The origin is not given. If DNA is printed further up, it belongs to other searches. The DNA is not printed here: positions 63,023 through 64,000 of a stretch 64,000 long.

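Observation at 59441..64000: CBASS-like pair (CD-NTase + 2-TM effector) translationally coupled to an orphan type I HsdR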

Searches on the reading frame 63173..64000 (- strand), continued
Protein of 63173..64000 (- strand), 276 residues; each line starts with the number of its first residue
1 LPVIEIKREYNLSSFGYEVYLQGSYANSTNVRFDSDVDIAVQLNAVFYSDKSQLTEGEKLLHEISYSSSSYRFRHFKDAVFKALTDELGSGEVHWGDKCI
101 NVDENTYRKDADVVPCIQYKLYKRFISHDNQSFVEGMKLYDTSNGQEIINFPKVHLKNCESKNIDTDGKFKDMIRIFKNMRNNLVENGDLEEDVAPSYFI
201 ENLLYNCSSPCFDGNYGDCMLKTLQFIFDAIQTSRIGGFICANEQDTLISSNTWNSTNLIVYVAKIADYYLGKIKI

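Call 27: find_related_loci(query=A1, collection=genome_contigs, flank=10000)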
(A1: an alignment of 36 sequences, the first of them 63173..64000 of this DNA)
Query A1 (276 aa) in genome_contigs; peptide patterns used: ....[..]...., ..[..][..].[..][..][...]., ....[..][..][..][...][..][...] (x = any residue, [..] = any of these).
600 stretches matched a pattern (row limit reached: there are more); 356 encode a relative of the query (tblastn E <= 1e-3); the best 80 are kept; 80 distinct loci.
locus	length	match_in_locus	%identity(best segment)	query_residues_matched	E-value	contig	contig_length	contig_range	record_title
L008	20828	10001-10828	63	1-276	6e-123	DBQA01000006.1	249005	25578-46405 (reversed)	MAG TPA_asm: Patescibacteria group bacterium UBA1406 UBA1406_contig_1075, whole genome shotgun sequence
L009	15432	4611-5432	61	1-273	1e-113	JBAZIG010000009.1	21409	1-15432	MAG: Candidatus Paceibacterota bacterium isolate SO_2017_LW3_9 NODE_6428_length_21409_cov_2.657786_LW162_2017, whole gen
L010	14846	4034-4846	60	1-272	8e-111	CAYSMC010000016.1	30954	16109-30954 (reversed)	MAG TPA_asm: uncultured Pseudomonadales bacterium isolate SRP067234_co1_86 genome assembly, contig: k99_401079, whole ge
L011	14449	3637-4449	59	1-271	2e-106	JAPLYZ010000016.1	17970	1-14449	MAG: Candidatus Staskawiczbacteria bacterium isolate LacPavin_0920_WC70_MAG_39_33 LacPavin_0920_WC70_scaffold_865258, wh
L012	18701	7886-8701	64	1-272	4e-124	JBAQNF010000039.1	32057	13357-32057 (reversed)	MAG: Candidatus Moraniibacteriota bacterium isolate MFD12002_ilm_asm_bin7 k127_73039, whole genome shotgun sequence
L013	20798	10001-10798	51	1-269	2e-90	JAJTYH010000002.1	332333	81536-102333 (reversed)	MAG: bacterium isolate DTUPAT1 2-Genome6, whole genome shotgun sequence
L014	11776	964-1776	53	1-272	3e-88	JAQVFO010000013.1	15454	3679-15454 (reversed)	MAG: Candidatus Gracilibacteria bacterium isolate STE_160 NODE_8932_length_15454_cov_6.677106_Sandtown_E, whole genome s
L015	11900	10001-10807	44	8-274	8e-71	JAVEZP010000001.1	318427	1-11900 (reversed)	MAG: Patescibacteria group bacterium isolate BF4_68 NODE_35_length_318427_cov_32.135375_Biofilm4, whole genome shotgun s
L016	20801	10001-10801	43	10-274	6e-69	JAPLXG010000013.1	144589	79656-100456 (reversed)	MAG: Candidatus Moraniibacteriota bacterium isolate LacPavin_0818_WC55_MAG_41_28 LacPavin_0818_WC55_scaffold_382906, who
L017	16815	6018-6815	43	3-269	9e-69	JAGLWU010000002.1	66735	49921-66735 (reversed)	MAG: Candidatus Moraniibacteriota bacterium isolate RS_12_31 ZL285.bin.31.fa_2, whole genome shotgun sequence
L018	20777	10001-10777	37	12-271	6e-59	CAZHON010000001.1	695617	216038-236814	MAG TPA_asm: uncultured Candidatus Peribacteria bacterium isolate SRP292972_co1_60 genome assembly, contig: NODE_12_leng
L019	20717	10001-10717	42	18-258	5e-58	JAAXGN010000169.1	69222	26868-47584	MAG: Candidatus Poribacteria bacterium isolate Plut_88864 filtered_Plut_88864_genomic_contig_20097, whole genome shotgun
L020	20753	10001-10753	40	18-270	4e-57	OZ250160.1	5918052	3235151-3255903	MAG: Candidatus Poribacteria bacterium isolate 8ae7ebc5-6e71-4186-9c0c-d873ebd224b0 genome assembly, chromosome: 1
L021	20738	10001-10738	43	12-258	2e-55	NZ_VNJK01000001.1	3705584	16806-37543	Paenibacillus agilis strain N4 contig1, whole genome shotgun sequence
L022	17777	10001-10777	37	11-271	3e-55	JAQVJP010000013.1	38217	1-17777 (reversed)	MAG: Eubacteriales bacterium isolate STE_66 NODE_1961_length_38217_cov_9.511735_Sandtown_E, whole genome shotgun sequenc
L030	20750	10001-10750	37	17-270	3e-52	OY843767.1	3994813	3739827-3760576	MAG: Pseudomonadales bacterium isolate b7de5728-8a04-444b-a201-01595008baed genome assembly, chromosome: 1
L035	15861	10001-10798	37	5-268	4e-51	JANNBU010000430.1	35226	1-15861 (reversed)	MAG: Ferruginibacter sp. isolate OTE_78_metabat_288 OTE_78_k141_621931, whole genome shotgun sequence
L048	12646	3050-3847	36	5-268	5e-48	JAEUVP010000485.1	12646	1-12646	MAG: Chitinophagaceae bacterium isolate new MAG-384 k141_3463987, whole genome shotgun sequence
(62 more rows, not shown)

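Call 43: search_solved_structures(query=A1, max_evalue=0.001)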
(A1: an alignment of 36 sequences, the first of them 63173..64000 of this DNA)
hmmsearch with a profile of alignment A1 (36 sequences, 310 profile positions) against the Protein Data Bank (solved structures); distinct sequences matched with E-value up to 0.001: 9.
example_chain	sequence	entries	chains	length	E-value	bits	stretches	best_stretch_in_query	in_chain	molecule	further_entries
6e0k_A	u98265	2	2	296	5.9e-85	288.4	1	1-307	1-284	cGAS/DncV-like nucleotidyltransferase in E. coli homolog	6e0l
6e0m_A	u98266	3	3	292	9.4e-71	241.7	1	1-306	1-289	cGAS/DncV-like nucleotidyltransferase in E. coli homolog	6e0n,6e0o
7x4c_A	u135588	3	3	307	5.8e-66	226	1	3-306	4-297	EfCdnE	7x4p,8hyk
7x4f_A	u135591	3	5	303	1.1e-62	215.2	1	5-308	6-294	Cyclic dipyrimidine nucleotide synthase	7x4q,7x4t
7x4a_A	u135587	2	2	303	5.6e-58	199.7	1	3-303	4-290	ClCdnE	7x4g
6wt9_A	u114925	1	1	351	1.4e-10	44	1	53-301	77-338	NTP_transf_2 domain-containing protein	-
6p82_A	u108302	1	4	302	1.7e-05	27.4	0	115-268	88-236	Nucleotidyltransferase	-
6p8u_A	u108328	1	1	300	1.7e-05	27.4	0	116-268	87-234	Nucleotidyltransferase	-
6p8j_C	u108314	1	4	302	0.00088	21.7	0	116-268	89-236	Nucleotidyltransferase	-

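Call 48: search_protein_families(library=pfam, proteins=[L030:8864-9835:+, L030:6642-7667:+, L035:8781-9869:+, L035:11452-12522:+, L035:12489-13751:+], max_evalue=0.001)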
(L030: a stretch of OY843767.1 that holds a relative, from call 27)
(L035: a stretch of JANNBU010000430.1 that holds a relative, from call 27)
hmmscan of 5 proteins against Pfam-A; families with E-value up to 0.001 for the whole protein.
L030:8864-9835:+ (324 aa): 1 family
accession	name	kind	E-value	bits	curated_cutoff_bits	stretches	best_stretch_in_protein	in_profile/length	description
PF01734.28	Patatin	-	4.2e-29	102.6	27.7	1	27-208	1-191/191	Patatin-like phospholipase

L030:6642-7667:+ (342 aa): 0 families

L035:8781-9869:+ (363 aa): 2 families
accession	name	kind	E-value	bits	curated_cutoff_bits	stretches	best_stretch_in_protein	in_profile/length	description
PF06114.19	Peptidase_M78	-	1.2e-11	44.9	22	1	225-334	9-116/123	IrrE N-terminal-like domain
PF01381.28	HTH_3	-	2e-05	25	23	1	28-73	9-54/55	Helix-turn-helix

L035:11452-12522:+ (357 aa): 1 family
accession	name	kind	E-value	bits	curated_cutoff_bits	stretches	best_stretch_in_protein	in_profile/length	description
PF13676.11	TIR_2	-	1.6e-10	41.9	28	1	12-107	1-92/122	TIR domain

L035:12489-13751:+ (421 aa): 1 family
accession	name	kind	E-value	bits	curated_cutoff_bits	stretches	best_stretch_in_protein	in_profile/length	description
PF01420.25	Methylase_S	-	1.8e-28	100.3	22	2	16-193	3-168/168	Type I restriction modification DNA specificity domain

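Call 49: search_protein_families(library=padloc, proteins=[L030:8864-9835:+, L030:6642-7667:+, L035:8781-9869:+, L035:11452-12522:+], max_evalue=0.00001)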
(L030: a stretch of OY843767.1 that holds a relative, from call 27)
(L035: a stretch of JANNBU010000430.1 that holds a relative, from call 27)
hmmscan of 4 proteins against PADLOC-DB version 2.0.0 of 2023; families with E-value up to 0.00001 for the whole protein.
L030:8864-9835:+ (324 aa): 4 families
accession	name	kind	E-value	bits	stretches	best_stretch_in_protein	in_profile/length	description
PDLC00755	Effector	-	4.5e-158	523.3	1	20-323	7-310/311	Phospholipase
PDLC00758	Effector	-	9.5e-49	164.5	1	23-322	5-318/331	Phospholipase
PDLC00757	Effector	-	4.9e-42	142.4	1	21-313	7-302/331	Phospholipase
PDLC00756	Effector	-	6.5e-08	30.2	1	90-229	33-159/280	Phospholipase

L030:6642-7667:+ (342 aa): 2 families
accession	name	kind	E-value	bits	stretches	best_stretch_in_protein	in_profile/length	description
PDLC03022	MTase_I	-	7.1e-30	102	1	52-341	625-843/857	Type I methyltransferase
PDLC03031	MTase_I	-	7.6e-18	62.1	1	233-342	725-834/834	Type I methyltransferase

L035:8781-9869:+ (363 aa): 13 families
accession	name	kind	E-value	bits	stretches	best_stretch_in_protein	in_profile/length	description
PDLC03982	PD-Lambda-2_B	-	8.6e-35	118.8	1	17-343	61-376/402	-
PDLC03954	RmrA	-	4.4e-12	43.6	1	211-308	161-255/380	-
PDLC03952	RmrA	-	3.1e-10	37.5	1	228-308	189-267/395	-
PDLC03949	RmrA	-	1.4e-09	35.3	1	240-308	171-229/363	-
PDLC03947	RmrA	-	5.1e-09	33.4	1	207-313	157-261/383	-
PDLC04141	capP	-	6.1e-09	33.7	1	197-330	9-140/242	capP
PDLC03948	RmrA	-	7.3e-09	33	1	218-346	166-292/397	-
PDLC03953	RmrA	-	1.3e-08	32.5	1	124-313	71-253/373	-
PDLC03945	RmrA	-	3.4e-08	31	1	244-308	193-254/394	-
PDLC03946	RmrA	-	6.4e-08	29.7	1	233-309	165-232/357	-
PDLC03951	RmrA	-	4.4e-07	27.2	1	220-347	165-289/400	-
PDLC03944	RmrA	-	6e-07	26.8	1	245-349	185-289/384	-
PDLC03943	RmrA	-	6.9e-06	23.4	0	245-308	178-232/370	-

L035:11452-12522:+ (357 aa): 2 families
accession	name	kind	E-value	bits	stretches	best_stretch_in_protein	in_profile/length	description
PDLC03825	spbK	-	2.6e-26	90.8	1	7-168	146-307/308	-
PDLC05062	PDC-S66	-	4e-06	24.5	1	6-83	145-215/282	-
